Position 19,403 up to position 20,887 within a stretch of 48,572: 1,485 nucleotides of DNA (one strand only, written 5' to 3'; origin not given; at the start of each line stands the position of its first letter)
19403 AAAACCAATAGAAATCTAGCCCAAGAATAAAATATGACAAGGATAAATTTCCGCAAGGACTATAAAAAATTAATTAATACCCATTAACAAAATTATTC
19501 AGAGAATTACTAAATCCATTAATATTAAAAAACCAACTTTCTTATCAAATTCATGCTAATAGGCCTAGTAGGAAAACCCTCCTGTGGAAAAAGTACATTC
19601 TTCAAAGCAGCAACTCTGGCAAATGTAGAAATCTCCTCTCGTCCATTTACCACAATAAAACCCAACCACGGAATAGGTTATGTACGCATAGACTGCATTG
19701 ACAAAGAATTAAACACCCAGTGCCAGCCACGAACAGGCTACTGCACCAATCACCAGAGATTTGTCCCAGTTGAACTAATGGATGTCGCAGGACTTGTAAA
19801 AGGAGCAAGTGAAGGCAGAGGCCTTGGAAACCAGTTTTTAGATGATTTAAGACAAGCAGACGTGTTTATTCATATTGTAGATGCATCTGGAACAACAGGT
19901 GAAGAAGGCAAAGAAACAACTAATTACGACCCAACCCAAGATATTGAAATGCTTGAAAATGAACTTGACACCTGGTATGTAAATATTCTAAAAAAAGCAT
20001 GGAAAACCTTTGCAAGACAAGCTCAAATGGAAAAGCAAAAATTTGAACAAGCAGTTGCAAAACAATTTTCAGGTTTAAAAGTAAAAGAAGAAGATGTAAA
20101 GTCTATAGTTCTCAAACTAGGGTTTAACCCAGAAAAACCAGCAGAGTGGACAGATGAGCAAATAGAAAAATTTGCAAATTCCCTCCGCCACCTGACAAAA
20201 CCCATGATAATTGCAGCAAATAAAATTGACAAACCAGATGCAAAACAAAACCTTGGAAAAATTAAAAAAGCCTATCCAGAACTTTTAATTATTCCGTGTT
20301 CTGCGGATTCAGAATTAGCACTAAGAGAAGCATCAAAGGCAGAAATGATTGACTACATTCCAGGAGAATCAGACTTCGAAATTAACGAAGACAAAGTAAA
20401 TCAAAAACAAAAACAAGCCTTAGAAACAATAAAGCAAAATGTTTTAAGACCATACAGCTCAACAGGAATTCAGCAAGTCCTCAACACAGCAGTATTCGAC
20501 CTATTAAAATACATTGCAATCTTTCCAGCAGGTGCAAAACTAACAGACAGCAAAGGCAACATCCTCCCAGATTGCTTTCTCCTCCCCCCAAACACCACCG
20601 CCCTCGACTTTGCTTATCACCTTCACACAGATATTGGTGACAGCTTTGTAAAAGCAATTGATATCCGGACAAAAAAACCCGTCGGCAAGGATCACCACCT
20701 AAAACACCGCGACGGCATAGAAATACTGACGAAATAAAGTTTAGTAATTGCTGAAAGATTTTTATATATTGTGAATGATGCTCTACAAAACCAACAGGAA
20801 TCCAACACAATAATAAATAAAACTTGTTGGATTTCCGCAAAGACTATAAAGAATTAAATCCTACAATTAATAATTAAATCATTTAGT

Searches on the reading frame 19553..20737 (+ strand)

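Call 48: search_protein_families(library=pfam, proteins=[window:19553-20737:+], max_evalue=0.001)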
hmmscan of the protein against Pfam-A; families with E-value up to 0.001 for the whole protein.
window:19553-20737:+ (394 aa): 4 families
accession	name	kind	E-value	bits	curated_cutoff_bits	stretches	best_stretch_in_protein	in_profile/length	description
PF08438.16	YGR210-like_G4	-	1.3e-37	129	24.7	1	221-325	1-105/108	Obg-like GTPase YGR210-like, G4 motif-containing domain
PF01926.29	MMR_HSR1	-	6.5e-18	65.3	21.9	1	3-123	2-97/113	50S ribosome-binding GTPase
PF02824.27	TGS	-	6e-10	39.4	22.2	1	339-393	12-60/60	TGS domain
PF02421.24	FeoB_N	-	0.00013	21.9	27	0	3-40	3-40/156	Ferrous iron transport protein B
